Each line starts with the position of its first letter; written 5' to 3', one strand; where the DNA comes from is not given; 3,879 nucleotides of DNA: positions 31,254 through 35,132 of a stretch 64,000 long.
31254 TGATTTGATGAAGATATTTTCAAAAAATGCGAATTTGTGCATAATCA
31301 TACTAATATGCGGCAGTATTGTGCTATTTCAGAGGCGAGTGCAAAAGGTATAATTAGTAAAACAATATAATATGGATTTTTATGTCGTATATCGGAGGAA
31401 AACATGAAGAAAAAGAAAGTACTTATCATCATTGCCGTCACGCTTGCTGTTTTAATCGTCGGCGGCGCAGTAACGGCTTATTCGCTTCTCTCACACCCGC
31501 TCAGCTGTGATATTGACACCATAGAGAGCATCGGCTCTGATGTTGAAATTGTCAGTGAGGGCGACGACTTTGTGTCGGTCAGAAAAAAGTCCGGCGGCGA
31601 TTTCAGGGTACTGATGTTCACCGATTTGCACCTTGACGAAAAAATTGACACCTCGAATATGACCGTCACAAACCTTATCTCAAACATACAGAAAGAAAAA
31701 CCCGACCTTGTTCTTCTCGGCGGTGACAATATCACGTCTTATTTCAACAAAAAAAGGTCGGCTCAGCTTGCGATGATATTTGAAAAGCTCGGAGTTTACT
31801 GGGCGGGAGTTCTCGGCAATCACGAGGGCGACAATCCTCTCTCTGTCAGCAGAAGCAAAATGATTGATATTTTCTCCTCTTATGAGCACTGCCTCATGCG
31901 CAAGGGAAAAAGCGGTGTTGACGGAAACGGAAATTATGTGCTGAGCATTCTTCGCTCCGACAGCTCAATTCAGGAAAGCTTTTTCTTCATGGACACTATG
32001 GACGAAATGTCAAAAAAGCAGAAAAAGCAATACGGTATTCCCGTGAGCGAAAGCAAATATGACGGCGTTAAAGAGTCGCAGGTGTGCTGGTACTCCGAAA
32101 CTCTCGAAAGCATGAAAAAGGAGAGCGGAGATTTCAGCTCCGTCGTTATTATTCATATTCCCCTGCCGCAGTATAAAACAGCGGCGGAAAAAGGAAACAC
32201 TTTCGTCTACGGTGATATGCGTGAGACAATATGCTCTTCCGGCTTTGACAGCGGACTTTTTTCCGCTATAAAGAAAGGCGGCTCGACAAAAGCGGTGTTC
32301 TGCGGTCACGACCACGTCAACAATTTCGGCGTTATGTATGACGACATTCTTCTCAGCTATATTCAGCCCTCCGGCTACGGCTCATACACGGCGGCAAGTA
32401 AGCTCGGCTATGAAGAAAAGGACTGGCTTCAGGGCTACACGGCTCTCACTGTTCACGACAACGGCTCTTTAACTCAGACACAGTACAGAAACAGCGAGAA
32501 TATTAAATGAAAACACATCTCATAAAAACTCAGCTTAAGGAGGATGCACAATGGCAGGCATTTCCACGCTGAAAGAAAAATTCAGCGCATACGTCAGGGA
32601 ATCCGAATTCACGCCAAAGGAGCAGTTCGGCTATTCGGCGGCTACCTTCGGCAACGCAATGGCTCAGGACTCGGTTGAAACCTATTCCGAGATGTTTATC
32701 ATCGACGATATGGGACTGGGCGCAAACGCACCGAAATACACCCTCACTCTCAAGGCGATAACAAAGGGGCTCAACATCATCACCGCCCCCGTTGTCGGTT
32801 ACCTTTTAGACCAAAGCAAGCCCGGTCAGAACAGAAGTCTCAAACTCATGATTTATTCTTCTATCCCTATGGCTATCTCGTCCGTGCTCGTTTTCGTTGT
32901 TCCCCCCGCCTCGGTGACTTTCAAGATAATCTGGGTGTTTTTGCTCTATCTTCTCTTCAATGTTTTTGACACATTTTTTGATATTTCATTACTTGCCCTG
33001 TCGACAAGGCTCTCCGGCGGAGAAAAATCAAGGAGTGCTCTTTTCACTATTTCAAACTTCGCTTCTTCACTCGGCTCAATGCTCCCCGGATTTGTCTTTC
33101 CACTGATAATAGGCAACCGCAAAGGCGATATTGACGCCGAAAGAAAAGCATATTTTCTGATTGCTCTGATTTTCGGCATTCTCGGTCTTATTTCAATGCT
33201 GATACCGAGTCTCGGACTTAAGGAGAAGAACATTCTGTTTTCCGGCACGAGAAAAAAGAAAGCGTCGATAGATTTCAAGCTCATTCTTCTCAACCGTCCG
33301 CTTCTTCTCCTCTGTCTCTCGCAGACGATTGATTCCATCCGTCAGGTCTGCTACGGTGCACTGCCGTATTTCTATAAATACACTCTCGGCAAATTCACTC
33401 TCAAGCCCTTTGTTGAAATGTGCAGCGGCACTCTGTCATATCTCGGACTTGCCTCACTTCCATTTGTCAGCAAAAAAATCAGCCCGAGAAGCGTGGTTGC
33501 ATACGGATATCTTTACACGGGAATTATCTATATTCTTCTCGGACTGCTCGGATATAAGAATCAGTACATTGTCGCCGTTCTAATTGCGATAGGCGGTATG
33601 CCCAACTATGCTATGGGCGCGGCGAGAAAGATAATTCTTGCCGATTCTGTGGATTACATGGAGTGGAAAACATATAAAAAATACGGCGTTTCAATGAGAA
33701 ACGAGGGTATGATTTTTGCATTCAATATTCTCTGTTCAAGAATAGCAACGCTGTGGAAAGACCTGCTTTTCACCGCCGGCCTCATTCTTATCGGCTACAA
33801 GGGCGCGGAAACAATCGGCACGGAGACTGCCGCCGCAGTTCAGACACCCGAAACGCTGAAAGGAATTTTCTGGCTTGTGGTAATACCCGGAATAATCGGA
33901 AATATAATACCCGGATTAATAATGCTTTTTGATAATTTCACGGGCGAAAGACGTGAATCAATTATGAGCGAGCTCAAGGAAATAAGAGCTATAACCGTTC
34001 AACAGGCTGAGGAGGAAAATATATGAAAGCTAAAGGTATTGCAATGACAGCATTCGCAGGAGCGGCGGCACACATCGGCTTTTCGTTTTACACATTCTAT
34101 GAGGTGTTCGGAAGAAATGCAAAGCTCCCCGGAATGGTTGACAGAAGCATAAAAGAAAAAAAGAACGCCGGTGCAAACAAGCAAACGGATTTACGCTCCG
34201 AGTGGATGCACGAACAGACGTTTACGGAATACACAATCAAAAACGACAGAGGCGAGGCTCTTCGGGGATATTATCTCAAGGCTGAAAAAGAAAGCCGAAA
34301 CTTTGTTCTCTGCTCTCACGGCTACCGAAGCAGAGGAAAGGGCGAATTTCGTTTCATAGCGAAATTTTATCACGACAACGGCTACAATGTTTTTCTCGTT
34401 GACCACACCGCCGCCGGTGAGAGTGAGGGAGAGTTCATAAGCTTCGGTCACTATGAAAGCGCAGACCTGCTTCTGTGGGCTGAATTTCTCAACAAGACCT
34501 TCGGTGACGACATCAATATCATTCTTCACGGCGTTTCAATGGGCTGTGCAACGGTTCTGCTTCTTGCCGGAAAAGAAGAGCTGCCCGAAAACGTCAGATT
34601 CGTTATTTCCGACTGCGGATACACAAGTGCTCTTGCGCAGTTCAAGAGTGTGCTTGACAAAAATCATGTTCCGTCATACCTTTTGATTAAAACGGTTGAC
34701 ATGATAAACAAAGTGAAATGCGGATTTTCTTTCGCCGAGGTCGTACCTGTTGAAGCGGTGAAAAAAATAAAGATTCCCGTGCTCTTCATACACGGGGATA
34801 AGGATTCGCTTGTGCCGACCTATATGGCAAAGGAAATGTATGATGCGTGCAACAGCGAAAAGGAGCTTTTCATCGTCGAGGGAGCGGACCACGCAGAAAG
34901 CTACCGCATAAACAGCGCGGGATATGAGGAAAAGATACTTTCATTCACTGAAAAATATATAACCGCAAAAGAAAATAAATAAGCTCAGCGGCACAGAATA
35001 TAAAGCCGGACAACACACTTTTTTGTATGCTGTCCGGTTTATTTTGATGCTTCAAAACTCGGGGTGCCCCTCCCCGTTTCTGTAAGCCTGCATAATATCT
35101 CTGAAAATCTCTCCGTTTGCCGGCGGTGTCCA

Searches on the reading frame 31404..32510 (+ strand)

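Call 35: search_protein_families(library=pfam, proteins=[window:31404-32510:+], max_evalue=0.00001)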
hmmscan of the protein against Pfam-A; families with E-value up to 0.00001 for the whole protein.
window:31404-32510:+ (368 aa): 1 family
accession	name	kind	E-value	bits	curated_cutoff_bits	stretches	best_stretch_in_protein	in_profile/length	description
PF00149.33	Metallophos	-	5.1e-11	43.8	21.5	1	67-305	1-190/191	Calcineurin-like phosphoesterase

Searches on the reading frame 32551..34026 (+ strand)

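Call 35: search_protein_families(library=pfam, proteins=[window:32551-34026:+], max_evalue=0.00001)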
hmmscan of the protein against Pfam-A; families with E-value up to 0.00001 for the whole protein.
window:32551-34026:+ (491 aa): 1 family
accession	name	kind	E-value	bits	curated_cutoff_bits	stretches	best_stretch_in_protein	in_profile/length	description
PF13347.12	MFS_2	-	3.4e-43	148.2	27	1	28-460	2-422/427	MFS/sugar transport protein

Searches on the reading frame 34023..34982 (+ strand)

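Call 35: search_protein_families(library=pfam, proteins=[window:34023-34982:+], max_evalue=0.00001)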
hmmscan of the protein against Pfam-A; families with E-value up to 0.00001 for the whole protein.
window:34023-34982:+ (319 aa): 5 families
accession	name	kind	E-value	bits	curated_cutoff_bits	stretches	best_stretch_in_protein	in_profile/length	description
PF12146.15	Hydrolase_4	-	4.8e-15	55.9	27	2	90-190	2-100/239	Serine aminopeptidase, S33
PF00561.26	Abhydrolase_1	-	5.2e-12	46.4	25.8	1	95-209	3-114/245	alpha/beta hydrolase fold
PF00326.27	Peptidase_S9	-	3e-09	37.1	22.6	1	109-314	3-211/213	Prolyl oligopeptidase family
PF03959.19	FSH1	-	1.3e-07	32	21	1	170-287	107-197/211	Serine hydrolase (FSH1)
PF02129.25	Peptidase_S15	-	6.6e-06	26.4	23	0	68-202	46-131/262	X-Pro dipeptidyl-peptidase (S15 family)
